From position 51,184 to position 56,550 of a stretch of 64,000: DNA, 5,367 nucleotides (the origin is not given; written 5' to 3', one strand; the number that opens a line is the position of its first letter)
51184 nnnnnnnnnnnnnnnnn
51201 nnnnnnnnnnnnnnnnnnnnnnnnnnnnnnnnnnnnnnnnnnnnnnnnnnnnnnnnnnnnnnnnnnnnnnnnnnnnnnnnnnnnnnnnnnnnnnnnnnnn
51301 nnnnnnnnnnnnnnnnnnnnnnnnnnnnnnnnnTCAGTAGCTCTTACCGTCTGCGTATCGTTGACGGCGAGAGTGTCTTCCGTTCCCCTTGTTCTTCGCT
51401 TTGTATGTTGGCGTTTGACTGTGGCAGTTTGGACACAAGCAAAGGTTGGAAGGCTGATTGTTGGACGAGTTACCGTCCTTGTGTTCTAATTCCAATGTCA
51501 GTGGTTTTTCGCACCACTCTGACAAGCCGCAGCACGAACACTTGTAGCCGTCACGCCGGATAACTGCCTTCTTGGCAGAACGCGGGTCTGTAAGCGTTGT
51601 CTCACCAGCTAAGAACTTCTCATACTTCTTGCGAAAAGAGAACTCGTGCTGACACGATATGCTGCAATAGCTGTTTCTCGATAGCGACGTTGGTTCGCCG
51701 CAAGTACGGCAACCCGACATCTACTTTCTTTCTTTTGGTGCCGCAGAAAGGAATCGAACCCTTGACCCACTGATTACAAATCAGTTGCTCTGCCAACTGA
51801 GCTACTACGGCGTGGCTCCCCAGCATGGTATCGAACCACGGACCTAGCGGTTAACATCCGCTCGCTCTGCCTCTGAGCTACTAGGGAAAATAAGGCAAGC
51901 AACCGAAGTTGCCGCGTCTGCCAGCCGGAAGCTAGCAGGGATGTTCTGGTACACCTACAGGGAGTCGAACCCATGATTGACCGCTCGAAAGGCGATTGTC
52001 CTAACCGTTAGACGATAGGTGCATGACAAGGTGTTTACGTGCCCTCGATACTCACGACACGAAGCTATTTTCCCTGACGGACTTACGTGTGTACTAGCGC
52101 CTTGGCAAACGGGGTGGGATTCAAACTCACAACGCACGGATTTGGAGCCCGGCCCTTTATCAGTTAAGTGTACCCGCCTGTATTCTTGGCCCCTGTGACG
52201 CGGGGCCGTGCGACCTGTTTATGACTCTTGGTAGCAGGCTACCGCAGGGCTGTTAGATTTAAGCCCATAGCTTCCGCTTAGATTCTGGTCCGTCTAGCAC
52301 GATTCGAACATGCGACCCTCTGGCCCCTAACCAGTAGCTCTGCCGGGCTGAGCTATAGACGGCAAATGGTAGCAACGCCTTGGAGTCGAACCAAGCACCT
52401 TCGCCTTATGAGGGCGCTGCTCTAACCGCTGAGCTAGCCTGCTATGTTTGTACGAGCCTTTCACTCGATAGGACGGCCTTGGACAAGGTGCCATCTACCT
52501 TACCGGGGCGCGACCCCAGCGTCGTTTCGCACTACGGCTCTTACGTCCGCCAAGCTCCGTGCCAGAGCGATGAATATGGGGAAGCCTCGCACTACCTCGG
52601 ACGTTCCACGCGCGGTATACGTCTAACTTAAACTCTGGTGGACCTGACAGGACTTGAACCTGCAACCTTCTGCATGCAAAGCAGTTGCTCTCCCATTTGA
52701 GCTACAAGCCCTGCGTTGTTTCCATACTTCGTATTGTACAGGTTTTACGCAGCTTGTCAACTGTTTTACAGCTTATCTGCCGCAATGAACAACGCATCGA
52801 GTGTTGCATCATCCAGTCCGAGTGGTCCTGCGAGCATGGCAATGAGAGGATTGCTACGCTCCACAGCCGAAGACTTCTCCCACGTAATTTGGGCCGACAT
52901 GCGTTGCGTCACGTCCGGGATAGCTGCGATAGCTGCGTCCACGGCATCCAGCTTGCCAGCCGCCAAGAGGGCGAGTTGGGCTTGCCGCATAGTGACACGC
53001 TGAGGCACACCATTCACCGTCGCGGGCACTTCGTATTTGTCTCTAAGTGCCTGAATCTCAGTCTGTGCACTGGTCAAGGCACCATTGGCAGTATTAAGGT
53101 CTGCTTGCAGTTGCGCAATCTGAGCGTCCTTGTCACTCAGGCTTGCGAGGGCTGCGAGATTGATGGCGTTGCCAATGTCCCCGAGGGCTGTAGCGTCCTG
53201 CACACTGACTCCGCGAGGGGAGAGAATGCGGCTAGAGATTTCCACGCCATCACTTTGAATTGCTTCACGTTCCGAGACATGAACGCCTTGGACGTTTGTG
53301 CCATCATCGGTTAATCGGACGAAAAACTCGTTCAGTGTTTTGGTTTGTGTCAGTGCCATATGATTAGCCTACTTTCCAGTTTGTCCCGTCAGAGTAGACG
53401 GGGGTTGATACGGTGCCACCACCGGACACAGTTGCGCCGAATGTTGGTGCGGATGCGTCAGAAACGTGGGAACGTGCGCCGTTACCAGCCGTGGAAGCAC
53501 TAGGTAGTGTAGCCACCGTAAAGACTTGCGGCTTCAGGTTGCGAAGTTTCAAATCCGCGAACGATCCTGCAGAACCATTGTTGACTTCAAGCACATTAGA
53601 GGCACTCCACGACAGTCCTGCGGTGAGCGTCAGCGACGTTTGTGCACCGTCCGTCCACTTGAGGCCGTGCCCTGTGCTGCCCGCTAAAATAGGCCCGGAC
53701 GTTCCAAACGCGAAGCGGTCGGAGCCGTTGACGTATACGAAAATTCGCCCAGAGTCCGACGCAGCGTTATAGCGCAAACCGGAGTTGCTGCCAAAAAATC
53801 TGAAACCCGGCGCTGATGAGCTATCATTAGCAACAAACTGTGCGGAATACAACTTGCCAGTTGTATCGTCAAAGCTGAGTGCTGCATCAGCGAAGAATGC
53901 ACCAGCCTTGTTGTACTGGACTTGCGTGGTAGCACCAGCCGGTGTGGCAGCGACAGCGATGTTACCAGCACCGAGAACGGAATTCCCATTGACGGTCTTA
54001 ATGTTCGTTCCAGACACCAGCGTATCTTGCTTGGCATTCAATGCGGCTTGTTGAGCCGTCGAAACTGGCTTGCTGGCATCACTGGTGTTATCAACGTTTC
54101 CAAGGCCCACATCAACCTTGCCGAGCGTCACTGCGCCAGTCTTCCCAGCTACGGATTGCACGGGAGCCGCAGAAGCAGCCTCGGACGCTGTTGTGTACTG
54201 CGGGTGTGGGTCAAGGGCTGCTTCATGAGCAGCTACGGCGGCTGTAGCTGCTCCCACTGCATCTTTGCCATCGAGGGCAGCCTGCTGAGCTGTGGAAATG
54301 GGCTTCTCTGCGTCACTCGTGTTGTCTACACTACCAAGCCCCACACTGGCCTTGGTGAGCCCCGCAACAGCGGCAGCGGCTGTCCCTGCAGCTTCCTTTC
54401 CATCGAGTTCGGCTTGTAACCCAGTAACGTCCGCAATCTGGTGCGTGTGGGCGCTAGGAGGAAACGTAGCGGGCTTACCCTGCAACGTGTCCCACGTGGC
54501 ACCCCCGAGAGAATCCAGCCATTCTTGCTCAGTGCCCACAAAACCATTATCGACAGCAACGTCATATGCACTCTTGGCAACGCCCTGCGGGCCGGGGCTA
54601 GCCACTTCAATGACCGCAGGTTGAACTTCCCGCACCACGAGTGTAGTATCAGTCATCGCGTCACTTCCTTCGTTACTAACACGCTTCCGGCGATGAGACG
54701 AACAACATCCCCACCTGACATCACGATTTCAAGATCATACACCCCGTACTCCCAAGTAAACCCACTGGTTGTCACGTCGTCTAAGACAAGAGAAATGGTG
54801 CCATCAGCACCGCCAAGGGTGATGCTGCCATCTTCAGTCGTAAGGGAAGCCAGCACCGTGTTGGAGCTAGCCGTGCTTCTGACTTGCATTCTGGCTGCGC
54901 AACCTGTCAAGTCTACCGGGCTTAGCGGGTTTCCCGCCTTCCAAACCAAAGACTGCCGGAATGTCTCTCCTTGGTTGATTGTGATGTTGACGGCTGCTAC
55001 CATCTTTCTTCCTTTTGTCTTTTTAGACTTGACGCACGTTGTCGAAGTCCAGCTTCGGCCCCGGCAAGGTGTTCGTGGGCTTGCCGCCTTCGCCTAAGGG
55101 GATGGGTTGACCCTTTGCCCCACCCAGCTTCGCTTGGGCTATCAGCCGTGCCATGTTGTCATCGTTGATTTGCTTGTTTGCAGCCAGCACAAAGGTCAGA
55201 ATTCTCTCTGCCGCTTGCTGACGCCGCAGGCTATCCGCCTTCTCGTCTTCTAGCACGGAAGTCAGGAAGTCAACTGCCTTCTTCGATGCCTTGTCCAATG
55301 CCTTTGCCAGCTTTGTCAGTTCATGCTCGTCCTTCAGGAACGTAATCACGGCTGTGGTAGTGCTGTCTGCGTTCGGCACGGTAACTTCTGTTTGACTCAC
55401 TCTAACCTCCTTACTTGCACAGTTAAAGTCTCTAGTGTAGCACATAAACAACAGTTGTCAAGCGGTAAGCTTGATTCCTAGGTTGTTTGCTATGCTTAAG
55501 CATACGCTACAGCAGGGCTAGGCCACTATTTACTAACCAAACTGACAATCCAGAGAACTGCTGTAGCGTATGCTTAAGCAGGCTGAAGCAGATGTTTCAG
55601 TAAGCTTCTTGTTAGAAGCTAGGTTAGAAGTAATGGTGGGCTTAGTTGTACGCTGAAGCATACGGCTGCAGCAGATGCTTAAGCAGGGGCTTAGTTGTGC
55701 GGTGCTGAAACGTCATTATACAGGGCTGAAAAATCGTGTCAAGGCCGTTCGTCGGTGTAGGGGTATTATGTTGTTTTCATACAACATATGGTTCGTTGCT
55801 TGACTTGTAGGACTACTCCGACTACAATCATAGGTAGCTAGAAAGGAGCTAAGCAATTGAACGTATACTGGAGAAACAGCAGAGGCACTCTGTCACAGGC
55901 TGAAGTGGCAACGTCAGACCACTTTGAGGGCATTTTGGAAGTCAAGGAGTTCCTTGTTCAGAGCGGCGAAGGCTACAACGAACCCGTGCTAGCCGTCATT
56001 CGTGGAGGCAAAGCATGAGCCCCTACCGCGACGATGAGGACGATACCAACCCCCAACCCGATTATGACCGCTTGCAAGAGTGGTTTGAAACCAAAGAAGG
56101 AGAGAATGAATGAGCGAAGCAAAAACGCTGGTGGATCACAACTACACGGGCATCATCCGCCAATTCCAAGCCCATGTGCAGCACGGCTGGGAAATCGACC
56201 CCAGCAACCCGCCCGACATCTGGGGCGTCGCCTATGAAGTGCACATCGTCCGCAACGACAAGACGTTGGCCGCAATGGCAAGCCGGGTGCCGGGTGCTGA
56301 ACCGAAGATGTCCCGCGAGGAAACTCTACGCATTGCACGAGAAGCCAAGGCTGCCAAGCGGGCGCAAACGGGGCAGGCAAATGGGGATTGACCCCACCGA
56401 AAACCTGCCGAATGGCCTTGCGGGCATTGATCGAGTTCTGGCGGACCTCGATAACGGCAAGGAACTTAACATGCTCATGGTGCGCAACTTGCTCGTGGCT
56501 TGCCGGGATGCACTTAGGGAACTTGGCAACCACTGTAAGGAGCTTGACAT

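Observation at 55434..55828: Divergent control region with palindromic and iterated operator-like motifs between the late (leftward) and accessory (rightward) operons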

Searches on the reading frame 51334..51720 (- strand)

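Call 84: search_protein_families(library=phrogs, proteins=[window:51334-51720:-], max_evalue=0.001)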
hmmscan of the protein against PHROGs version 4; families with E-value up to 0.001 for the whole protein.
window:51334-51720:- (128 aa): 10 families
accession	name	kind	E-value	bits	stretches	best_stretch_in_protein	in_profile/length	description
phrog_10822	-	DNA, RNA and nucleotide metabolism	1.9e-21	77.9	1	54-119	96-163/245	HNH endonuclease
phrog_14736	-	DNA, RNA and nucleotide metabolism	6.8e-21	75.8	1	58-117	32-92/202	HNH endonuclease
phrog_1271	-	DNA, RNA and nucleotide metabolism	1.5e-12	48.6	1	4-115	215-326/361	HNH endonuclease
phrog_8048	-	DNA, RNA and nucleotide metabolism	1e-06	29.2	1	40-116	162-237/273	HNH endonuclease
phrog_589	-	DNA, RNA and nucleotide metabolism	1.5e-05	25.9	1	46-117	79-152/179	HNH endonuclease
phrog_740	-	DNA, RNA and nucleotide metabolism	0.00012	22.1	1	38-118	18-99/332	HNH endonuclease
phrog_8446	-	DNA, RNA and nucleotide metabolism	0.00031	21.5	1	48-109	130-201/211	HNH endonuclease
phrog_7370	-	DNA, RNA and nucleotide metabolism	0.00054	21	1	48-119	31-100/115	HNH endonuclease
phrog_7785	-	DNA, RNA and nucleotide metabolism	0.00089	20.3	0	42-121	52-129/147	HNH endonuclease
phrog_144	-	DNA, RNA and nucleotide metabolism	0.00099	19.8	0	3-116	24-144/175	HNH endonuclease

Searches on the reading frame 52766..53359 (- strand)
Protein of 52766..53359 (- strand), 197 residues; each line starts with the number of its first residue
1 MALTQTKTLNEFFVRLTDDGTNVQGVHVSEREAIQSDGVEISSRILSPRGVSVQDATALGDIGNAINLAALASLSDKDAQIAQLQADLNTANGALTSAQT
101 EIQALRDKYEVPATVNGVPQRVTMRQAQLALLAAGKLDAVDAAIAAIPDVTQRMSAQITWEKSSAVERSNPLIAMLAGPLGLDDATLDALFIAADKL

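Call 11: search_protein_families(library=phrogs, proteins=[window:52766-53359:-], max_evalue=0.01)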
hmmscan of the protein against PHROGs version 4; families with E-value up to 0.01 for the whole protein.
window:52766-53359:- (197 aa): 3 families
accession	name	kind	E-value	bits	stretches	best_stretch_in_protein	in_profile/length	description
phrog_6034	-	unknown function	2.4e-19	70.7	1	109-197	75-164/164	-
phrog_14311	-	unknown function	9.3e-13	49.4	1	120-197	62-140/140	-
phrog_10241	-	unknown function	1.5e-08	35.6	1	116-194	135-208/211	-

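Call 12: search_protein_families(library=pfam, proteins=[window:52766-53359:-], max_evalue=0.01)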
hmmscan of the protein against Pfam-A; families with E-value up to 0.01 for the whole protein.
window:52766-53359:- (197 aa): 0 families

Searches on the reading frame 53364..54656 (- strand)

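Call 11: search_protein_families(library=phrogs, proteins=[window:53364-54656:-], max_evalue=0.01)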
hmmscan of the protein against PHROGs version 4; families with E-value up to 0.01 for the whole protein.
window:53364-54656:- (430 aa): 36 families (the best 25 are shown)
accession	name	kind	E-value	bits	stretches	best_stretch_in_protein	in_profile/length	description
phrog_13892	-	tail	6.8e-26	92.4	2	164-273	549-655/676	minor tail protein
phrog_5207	-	unknown function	3.5e-24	86.2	2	159-266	450-545/689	-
phrog_38707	-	unknown function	2.8e-23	83.4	2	168-271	394-497/675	-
phrog_35419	-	tail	4.4e-23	83.2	2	165-220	59-112/414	tail fiber protein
phrog_30593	-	unknown function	4.8e-20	73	2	163-244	89-166/322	-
phrog_8780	-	tail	3.5e-19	69.5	2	157-245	405-490/755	minor tail protein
phrog_2952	-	tail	2.8e-18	67.2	1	144-217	154-226/488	minor tail protein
phrog_33513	-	unknown function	6.4e-17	61.7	2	177-261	102-187/1042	-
phrog_38418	-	unknown function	7.9e-16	59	2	155-224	93-162/472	-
phrog_16348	-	unknown function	2.6e-15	56.8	2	161-246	189-273/818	-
phrog_24919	-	tail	9.4e-15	55.4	2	171-215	107-151/402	tail fiber protein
phrog_8078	-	head and packaging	1.1e-14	54.3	2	132-211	414-492/1392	virion structural protein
phrog_23595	-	tail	1.8e-14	54.5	2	160-212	326-378/440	minor tail protein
phrog_20500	-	tail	2.7e-13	49.5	2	165-226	437-498/1365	tail protein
phrog_7557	-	head and packaging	1.1e-12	47.5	2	173-207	640-674/1221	virion structural protein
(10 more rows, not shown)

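Call 12: search_protein_families(library=pfam, proteins=[window:53364-54656:-], max_evalue=0.01)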
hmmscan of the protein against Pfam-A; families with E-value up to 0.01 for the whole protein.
window:53364-54656:- (430 aa): 1 family
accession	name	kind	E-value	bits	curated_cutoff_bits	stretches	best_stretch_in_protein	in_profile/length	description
PF12789.12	PTR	-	0.0029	18.1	27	1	69-90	6-27/60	Phage tail repeat like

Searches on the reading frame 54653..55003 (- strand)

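Call 11: search_protein_families(library=phrogs, proteins=[window:54653-55003:-], max_evalue=0.01)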
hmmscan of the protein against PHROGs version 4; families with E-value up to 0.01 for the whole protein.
window:54653-55003:- (116 aa): 2 families
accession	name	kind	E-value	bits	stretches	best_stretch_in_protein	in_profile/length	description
phrog_1084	-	unknown function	2.4e-27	96.4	1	1-116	4-116/123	unknown function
phrog_3304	-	tail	6.7e-08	33.6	1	5-115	7-113/177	L-shaped tail fiber protein assembly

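Call 12: search_protein_families(library=pfam, proteins=[window:54653-55003:-], max_evalue=0.01)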
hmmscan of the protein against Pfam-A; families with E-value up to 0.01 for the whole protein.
window:54653-55003:- (116 aa): 0 families

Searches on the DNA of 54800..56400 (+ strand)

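Call 6: search_dna_similar(query=window:55000-56300:+, collection=phages, mode=distant, max_rows=30)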
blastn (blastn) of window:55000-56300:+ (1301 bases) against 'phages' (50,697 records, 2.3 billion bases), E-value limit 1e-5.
No match.

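Call 7: search_rna_families(source=window, start=54800, end=56400, threshold=evalue, max_evalue=10)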
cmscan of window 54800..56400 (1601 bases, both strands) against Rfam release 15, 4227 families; matches with E-value up to 10: 4.
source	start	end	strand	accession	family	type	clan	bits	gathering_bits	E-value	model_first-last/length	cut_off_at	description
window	55485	55583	+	RF03757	mir-6536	Gene; miRNA;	-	27.5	100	0.0082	1-81/81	no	mir-6536 microRNA precursor family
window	55495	55578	-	RF03853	mir-2013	Gene; miRNA;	-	21.2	70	0.27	1-83/83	no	mir-2013 microRNA precursor family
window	55403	55474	+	RF03061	uxuA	Gene; sRNA;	-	17.2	66.8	5.2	1-89/89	no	uxuA RNA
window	55499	55574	-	RF03487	mir-4423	Gene; miRNA;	-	16.8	78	5.8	1-80/80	no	mir-4423 microRNA precursor family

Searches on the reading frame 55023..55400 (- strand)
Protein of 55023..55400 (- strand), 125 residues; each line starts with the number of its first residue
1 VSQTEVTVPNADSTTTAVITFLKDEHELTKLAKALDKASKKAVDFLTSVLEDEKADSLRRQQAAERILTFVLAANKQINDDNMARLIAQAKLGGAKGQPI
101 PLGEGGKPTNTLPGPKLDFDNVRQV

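Call 11: search_protein_families(library=phrogs, proteins=[window:55023-55400:-], max_evalue=0.01)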
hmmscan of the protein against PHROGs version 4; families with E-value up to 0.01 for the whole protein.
window:55023-55400:- (125 aa): 1 family
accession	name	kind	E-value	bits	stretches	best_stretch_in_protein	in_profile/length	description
phrog_15261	-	unknown function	0.0065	17.9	1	32-82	30-80/99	-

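Call 12: search_protein_families(library=pfam, proteins=[window:55023-55400:-], max_evalue=0.01)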
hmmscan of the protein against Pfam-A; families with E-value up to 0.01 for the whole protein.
window:55023-55400:- (125 aa): 0 families

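Call 16: find_related_loci(query=window:55023-55400:-, collection=viral_contigs, flank=6000)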
Query window:55023-55400:- (125 aa) in viral_contigs; peptide patterns used: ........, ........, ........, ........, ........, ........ (x = any residue, [..] = any of these).
5 stretches matched a pattern, but none encodes a relative of the query by tblastn (E <= 1e-3).

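Call 25: find_encoding_contigs(protein=window:55023-55400:-, flank=3000, max_places=10)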
Protein window:55023-55400:- (125 aa): 5 contigs read that carry it; 3 places shown.
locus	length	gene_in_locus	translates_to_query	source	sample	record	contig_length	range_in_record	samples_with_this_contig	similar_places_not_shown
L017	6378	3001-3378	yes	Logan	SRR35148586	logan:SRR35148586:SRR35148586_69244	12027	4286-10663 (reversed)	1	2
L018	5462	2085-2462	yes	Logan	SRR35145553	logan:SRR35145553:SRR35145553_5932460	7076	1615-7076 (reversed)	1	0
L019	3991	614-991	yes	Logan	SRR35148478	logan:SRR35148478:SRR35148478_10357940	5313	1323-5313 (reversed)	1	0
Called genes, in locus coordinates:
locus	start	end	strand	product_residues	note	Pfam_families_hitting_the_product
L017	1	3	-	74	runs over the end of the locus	-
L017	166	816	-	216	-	PF00574:CLP_protease, PF25145:NfeD1b_N (weak)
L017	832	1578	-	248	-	PF02562:PhoH, PF13245:AAA_19 (faint), PF13604:AAA_30 (weak)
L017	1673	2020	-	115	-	-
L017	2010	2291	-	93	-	-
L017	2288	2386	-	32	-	-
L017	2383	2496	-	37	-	-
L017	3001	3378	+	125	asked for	-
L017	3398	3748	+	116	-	-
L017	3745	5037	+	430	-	-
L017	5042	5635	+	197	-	-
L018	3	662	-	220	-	?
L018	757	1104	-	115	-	-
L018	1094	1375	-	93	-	-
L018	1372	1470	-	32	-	-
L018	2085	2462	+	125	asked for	-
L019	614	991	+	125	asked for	-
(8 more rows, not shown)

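Call 27: find_homologous_proteins(query=window:55023-55400:-, max_evalue=0.001)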
Query window:55023-55400:- (125 aa): 7 proteins with E <= 0.001 among 26 candidates.
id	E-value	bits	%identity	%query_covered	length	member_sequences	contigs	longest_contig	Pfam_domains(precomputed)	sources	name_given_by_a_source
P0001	3.3e-72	258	99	100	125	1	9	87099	-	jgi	jgi:hypothetical protein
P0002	1.2e-61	224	88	100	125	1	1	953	-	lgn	-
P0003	1.5e-45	172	74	98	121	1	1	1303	-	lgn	-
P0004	2.8e-43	165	69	100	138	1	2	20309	-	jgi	jgi:uncharacterized protein with PIN domain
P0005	1.4e-39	153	69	98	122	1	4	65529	-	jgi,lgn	jgi:uncharacterized protein with PIN domain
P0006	7.2e-35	137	65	87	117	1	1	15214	-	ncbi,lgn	-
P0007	6.5e-32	128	58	100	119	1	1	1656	-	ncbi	-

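Call 28: find_encoding_contigs(protein=P0004, flank=4000, max_places=4)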
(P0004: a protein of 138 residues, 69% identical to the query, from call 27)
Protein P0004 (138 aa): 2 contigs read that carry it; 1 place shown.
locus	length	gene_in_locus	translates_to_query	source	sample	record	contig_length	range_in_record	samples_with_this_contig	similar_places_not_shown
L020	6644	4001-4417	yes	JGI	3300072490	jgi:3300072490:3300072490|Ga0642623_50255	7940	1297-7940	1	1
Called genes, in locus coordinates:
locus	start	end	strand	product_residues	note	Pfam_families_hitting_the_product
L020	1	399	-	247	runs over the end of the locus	PF02562:PhoH, PF13604:AAA_30 (weak)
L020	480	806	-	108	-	-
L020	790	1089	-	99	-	-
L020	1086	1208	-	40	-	-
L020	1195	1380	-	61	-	-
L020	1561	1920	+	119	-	PF23926:LtfC (weak)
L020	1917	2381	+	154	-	-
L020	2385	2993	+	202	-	-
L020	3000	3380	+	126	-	-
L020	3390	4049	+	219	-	-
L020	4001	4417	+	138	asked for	-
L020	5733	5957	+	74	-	-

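Call 29: find_encoding_contigs(protein=P0005, flank=4000, max_places=4)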
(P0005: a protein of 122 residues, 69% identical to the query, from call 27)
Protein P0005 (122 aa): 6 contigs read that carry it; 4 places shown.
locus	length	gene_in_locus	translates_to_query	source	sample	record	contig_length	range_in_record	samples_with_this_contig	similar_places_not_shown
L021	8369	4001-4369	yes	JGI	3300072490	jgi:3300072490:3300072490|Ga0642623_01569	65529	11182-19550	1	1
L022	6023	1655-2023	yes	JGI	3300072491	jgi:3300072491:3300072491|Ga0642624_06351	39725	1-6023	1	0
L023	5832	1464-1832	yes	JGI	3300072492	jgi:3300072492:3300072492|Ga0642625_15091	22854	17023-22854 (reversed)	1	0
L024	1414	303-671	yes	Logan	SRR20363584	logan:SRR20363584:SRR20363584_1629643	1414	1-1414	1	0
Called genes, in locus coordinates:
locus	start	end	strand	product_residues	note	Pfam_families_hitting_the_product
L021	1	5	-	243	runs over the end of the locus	PF02562:PhoH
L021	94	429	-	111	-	-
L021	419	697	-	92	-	-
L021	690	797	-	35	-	-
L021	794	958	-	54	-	-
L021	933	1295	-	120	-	PF14216:DUF4326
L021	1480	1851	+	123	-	-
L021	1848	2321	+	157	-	-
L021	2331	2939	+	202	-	-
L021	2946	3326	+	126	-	-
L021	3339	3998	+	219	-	-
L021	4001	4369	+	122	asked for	-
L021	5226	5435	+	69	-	-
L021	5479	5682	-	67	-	-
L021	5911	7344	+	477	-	PF03237:Terminase_6N, PF17289:Terminase_6C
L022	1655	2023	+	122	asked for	-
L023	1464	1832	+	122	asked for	-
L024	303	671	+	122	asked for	-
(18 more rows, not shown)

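Call 30: find_encoding_contigs(protein=P0006, flank=4000, max_places=4)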
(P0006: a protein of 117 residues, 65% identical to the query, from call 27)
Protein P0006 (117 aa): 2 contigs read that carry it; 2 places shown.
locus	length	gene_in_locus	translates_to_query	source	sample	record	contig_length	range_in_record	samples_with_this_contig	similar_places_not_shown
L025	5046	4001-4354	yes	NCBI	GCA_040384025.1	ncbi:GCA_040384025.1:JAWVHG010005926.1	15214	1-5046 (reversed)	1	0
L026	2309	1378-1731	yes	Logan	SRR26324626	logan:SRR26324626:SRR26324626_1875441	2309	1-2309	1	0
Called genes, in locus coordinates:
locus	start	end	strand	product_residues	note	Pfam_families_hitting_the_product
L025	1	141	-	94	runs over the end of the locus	-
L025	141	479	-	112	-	-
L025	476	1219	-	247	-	-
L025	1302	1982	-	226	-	PF00574:CLP_protease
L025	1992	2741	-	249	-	PF02562:PhoH, PF13604:AAA_30 (weak)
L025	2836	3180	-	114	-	-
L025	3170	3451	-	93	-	-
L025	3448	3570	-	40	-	-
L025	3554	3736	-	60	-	-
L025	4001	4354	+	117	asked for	-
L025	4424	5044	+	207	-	?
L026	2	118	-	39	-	?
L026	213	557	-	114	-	-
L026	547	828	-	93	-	-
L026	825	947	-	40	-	-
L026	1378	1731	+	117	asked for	-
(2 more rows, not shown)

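Call 35: find_encoding_contigs(protein=P0002, flank=4000, max_places=4)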
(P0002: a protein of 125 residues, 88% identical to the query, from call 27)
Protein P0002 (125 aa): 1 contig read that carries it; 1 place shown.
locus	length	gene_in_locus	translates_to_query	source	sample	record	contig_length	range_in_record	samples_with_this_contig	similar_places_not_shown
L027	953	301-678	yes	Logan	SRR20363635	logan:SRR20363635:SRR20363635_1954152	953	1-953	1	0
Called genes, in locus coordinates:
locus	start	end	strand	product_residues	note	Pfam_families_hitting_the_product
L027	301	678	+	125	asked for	-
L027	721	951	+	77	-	?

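Call 36: find_encoding_contigs(protein=P0003, flank=4000, max_places=4)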
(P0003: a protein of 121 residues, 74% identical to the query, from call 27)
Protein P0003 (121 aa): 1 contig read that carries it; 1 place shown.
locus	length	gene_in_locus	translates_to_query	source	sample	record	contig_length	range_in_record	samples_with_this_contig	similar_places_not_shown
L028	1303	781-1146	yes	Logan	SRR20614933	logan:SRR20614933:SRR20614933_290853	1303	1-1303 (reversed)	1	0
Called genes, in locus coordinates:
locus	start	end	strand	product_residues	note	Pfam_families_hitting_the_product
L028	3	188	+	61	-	?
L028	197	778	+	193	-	-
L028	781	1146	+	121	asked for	-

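Call 37: find_encoding_contigs(protein=P0007, flank=4000, max_places=4)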
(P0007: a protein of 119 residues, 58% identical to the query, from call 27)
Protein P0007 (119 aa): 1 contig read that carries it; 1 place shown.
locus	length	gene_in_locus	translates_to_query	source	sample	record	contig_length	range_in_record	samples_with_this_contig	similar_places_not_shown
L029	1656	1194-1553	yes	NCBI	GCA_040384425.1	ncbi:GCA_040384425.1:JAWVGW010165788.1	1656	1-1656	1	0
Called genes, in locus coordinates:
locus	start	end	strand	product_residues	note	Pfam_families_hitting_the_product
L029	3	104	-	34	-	?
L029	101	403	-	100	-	-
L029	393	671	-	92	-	-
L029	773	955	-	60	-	-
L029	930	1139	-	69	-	-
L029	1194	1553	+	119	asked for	-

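Call 75: search_solved_structures(query=A6, max_evalue=10)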
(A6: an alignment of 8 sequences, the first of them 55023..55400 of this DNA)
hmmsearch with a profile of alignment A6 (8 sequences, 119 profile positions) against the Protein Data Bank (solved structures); distinct sequences matched with E-value up to 10: 9.
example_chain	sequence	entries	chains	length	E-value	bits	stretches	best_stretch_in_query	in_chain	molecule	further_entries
2hz8_A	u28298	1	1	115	0.0052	20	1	22-88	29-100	De novo designed diiron protein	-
5cwd_A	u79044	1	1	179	0.023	17.9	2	43-106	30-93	Designed helical repeat protein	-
7dgy_A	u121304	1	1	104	0.041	17.1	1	15-92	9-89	de novo designed protein H4C2R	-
2lfd_A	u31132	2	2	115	0.049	16.8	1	22-87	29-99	Diiron protein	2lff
6ups_A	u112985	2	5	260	0.33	14.2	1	9-94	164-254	ULP_PROTEASE domain-containing protein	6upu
8efx_A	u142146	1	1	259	0.38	14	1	9-94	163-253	OtDUB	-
6bq1_B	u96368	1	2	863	0.86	12.8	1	63-118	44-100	Tetratricopeptide repeat protein 7B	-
9b9g_D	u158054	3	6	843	0.86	12.8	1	63-118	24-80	Tetratricopeptide repeat protein 7B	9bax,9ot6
5dse_A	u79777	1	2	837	0.91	12.8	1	63-118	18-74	Tetratricopeptide repeat protein 7B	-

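Call 83: predict_structure(alignment_id=A7)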
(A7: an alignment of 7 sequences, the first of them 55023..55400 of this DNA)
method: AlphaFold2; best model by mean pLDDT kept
length: 125 residues; sequences in the alignment: 7
mean_pLDDT: 57.7   pTM: 0.35
mean pLDDT of the five models: 57.7, 55.7, 53.0, 51.1, 49.8
residues with pLDDT >= 90: 0; 70-90: 40; 50-70: 34; < 50: 51
segments of 3 or more residues with pLDDT < 50: 1-10, 21-28, 93-107, 109-114, 116-119, 123-125
pLDDT, mean of each block of 10 residues (from residue 1): 38 51 47 60 77 79 77 71 63 47 43 47 44
secondary structure, 60 per line:
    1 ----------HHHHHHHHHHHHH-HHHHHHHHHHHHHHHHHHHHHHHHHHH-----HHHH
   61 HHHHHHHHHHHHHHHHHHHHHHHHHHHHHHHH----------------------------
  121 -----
elements in order: H11-23 H25-51 H57-92

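Call 98: search_dna_similar(query=window:55023-55400:-, collection=phages, mode=protein, max_evalue=0.01, max_rows=15)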
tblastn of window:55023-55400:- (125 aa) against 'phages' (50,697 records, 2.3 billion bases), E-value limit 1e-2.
No match.
